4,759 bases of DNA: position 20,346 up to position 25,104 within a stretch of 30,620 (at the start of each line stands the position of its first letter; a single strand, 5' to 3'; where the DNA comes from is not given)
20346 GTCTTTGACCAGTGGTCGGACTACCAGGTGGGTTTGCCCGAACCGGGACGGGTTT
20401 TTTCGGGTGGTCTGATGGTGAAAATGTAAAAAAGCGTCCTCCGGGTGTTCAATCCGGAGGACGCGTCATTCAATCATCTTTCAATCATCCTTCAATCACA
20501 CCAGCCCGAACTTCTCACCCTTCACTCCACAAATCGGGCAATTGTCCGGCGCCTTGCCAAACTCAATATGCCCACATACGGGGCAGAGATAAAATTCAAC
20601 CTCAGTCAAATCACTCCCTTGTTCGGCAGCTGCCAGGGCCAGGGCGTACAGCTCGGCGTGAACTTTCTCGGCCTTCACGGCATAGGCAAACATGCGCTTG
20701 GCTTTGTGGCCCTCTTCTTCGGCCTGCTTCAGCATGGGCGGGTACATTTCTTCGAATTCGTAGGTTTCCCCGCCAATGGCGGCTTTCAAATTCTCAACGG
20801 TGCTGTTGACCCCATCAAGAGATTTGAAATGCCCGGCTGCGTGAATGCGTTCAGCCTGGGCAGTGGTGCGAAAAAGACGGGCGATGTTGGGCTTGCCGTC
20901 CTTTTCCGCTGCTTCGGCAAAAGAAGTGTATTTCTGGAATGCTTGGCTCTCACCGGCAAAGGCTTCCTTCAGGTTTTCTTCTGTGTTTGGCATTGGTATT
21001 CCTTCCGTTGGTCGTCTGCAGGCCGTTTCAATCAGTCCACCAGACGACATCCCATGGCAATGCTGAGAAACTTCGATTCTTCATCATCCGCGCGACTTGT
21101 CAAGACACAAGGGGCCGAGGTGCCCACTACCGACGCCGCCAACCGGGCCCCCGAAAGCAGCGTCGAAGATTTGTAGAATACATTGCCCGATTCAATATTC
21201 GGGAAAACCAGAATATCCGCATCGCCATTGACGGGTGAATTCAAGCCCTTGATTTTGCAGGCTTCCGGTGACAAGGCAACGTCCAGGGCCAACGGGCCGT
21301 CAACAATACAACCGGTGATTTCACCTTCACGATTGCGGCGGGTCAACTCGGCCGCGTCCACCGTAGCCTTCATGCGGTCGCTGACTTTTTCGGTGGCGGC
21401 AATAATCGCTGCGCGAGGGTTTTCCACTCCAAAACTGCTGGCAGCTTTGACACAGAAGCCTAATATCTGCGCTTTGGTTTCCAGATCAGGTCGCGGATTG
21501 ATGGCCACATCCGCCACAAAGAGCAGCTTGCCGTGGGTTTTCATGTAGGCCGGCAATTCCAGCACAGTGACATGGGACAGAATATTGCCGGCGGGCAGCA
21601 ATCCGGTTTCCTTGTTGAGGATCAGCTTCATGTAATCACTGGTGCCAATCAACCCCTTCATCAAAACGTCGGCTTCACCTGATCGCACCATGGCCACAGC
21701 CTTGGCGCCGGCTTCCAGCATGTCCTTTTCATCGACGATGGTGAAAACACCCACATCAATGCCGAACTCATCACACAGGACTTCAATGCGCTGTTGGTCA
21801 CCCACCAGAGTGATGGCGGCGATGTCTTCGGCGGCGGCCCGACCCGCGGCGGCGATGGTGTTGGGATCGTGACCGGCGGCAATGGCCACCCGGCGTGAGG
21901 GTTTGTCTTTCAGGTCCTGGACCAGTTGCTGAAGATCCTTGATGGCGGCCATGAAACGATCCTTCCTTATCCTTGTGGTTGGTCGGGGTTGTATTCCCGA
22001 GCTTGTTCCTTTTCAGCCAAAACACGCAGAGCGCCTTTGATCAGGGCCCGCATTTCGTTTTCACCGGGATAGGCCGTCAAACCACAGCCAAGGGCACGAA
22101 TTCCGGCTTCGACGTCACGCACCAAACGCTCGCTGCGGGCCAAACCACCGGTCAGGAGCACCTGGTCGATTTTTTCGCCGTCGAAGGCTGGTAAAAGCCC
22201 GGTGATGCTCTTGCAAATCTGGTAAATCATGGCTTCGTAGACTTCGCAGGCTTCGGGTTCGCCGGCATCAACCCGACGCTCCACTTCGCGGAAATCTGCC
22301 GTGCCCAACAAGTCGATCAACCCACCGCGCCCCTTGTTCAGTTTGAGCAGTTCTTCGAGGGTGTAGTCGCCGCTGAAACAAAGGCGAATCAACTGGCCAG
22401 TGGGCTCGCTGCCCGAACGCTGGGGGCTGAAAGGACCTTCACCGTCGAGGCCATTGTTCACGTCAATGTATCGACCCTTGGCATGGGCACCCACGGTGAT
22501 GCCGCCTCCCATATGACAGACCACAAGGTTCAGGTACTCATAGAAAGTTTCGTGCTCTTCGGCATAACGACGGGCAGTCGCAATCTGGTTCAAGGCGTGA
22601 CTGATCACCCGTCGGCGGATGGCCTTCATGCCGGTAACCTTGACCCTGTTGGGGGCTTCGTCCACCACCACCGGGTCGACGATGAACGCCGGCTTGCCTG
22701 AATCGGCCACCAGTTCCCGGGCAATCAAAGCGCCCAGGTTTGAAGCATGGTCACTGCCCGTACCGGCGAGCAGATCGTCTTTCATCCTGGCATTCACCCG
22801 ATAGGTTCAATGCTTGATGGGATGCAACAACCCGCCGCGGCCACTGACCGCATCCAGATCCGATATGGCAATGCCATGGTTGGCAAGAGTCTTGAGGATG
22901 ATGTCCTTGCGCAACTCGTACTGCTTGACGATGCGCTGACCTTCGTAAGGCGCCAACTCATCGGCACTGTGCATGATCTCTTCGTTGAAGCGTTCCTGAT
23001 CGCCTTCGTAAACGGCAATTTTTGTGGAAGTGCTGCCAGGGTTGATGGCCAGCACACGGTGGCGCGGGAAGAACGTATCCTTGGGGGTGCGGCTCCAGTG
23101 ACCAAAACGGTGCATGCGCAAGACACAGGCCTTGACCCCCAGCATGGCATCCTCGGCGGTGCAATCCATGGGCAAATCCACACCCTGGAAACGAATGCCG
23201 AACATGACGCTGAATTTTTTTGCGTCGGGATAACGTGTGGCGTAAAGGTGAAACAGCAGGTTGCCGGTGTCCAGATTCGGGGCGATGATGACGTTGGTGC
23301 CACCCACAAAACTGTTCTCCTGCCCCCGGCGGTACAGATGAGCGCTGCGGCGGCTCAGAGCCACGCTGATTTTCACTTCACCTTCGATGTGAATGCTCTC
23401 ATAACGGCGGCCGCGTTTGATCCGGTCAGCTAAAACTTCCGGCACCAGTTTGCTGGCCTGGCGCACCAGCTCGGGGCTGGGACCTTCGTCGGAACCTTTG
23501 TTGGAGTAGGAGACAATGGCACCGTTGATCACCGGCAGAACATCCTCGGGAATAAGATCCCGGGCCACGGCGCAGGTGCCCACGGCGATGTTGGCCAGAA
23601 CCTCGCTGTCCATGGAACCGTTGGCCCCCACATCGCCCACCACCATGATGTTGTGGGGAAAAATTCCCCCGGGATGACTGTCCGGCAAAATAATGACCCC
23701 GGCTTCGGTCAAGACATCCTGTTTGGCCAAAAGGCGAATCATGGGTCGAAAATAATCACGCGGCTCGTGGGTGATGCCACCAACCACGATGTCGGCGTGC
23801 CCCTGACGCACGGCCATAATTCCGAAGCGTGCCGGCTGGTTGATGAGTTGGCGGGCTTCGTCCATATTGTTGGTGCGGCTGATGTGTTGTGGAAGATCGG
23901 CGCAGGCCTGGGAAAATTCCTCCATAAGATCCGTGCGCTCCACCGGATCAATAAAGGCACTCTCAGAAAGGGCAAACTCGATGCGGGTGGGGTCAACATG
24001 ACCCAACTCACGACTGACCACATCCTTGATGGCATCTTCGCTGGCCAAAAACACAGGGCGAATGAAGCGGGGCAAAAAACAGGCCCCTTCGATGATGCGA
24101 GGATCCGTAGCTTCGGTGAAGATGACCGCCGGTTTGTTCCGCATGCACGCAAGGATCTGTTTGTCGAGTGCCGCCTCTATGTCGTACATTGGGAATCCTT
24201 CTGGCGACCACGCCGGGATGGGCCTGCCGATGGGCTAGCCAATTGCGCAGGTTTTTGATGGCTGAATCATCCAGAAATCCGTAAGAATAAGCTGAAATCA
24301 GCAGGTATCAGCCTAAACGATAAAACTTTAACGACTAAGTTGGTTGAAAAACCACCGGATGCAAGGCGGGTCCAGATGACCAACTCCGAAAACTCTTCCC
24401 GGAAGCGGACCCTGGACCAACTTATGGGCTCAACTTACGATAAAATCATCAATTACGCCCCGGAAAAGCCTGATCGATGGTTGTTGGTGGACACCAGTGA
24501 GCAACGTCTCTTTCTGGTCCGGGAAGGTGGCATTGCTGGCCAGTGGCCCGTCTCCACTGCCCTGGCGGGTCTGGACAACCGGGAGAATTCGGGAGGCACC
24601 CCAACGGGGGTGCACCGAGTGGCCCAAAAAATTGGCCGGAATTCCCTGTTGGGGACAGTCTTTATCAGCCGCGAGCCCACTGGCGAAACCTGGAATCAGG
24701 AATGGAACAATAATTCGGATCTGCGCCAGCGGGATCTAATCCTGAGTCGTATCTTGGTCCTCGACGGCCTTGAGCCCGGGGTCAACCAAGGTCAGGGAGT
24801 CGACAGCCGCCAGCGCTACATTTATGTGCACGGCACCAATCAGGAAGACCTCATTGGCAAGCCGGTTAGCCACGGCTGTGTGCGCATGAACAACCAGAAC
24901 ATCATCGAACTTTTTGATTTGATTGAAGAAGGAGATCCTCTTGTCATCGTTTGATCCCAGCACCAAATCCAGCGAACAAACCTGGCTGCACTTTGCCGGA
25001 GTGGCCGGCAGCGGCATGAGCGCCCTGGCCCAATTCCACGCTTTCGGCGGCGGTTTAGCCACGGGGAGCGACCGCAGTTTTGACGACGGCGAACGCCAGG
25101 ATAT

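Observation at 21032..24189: Butyrate kinase fused to a catalytically degenerate phosphotransacetylase domain, next to an intact ptb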

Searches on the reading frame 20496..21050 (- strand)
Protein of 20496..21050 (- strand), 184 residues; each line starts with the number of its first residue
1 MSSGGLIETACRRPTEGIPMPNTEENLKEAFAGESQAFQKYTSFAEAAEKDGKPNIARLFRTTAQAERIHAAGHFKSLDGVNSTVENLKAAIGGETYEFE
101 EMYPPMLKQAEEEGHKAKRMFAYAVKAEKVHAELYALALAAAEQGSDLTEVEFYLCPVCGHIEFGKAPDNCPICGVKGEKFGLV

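Call 7: search_protein_families(library=pfam, proteins=[window:20496-21050:-], max_evalue=0.01)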
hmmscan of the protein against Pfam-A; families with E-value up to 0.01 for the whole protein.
window:20496-21050:- (184 aa): 3 families
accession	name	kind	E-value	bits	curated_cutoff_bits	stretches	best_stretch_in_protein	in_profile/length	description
PF02915.23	Rubrerythrin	-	8.2e-25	88.2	22.8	1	25-137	1-135/137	Rubrerythrin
PF21349.2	RUBY_RBDX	-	5.6e-09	35.7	26.5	1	155-181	2-29/30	Rubrerythrin, rubredoxin-like domain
PF00210.30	Ferritin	-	0.0039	17.6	24.5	0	25-149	2-113/142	Ferritin-like domain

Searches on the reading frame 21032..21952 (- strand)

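Call 7: search_protein_families(library=pfam, proteins=[window:21032-21952:-], max_evalue=0.01)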
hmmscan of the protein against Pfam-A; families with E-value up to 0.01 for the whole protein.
window:21032-21952:- (306 aa): 1 family
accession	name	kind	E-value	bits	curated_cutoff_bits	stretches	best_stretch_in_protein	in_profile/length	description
PF01515.24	PTA_PTB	-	2.6e-49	168.8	24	2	79-300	102-317/319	Phosphate acetyl/butaryl transferase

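Call 8: search_protein_families(library=ncbifam, proteins=[window:21032-21952:-], max_evalue=0.01)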
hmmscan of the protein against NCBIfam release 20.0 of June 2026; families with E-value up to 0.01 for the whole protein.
window:21032-21952:- (306 aa): 10 families
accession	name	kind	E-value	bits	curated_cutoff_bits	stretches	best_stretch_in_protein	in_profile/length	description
NF004472.0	PRK05805.1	subfamily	7e-96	320.8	399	1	4-303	2-296/302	phosphate butyryltransferase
TIGR02706.1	P_butyryltrans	equivalog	6.2e-91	304.6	410.5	1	7-301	1-290/294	phosphate butyryltransferase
NF005837.0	PRK07742.1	equivalog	1.3e-83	280.8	409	1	7-301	3-293/299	phosphate butyryltransferase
NF006045.0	PRK08190.1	subfamily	6e-78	262.7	282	1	5-301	162-453/467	bifunctional enoyl-CoA hydratase/phosphate acetyltransferase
NF008852.0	PRK11890.1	subfamily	1.6e-72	244.2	413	1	5-301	8-299/315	phosphate acetyltransferase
TIGR02709.1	branched_ptb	equivalog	5.3e-42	144.3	475.15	1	75-301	50-268/271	branched-chain phosphotransacylase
NF007233.1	PRK09653.1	subfamily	1.7e-25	90.2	310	2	85-266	106-279/319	phosphotransacetylase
NF004167.0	PRK05632.1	equivalog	3.4e-23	82.1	418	2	137-262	536-659/708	phosphate acetyltransferase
TIGR00651.1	pta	equivalog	1.6e-21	77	311.2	1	78-268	86-269/304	phosphate acetyltransferase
NF009501.0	PRK12861.1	subfamily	5.8e-08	31.3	1178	1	87-286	548-742/764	NADP-dependent malic enzyme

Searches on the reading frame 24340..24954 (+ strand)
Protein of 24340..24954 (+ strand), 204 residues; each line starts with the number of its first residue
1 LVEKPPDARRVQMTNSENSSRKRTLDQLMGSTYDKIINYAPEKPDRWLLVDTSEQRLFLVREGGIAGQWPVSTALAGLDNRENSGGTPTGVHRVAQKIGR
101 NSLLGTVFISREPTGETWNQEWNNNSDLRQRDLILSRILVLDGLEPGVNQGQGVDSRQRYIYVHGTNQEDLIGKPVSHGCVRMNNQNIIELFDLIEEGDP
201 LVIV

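Call 7: search_protein_families(library=pfam, proteins=[window:24340-24954:+], max_evalue=0.01)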
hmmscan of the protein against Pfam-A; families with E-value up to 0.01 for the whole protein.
window:24340-24954:+ (204 aa): 2 families
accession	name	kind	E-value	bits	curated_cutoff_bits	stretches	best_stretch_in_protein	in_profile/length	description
PF03734.19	YkuD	-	2.8e-26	93.3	23.4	1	45-203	1-146/146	L,D-transpeptidase catalytic domain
PF13645.11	YkuD_2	-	0.00019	21.3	27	1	139-202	102-167/169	L,D-transpeptidase catalytic domain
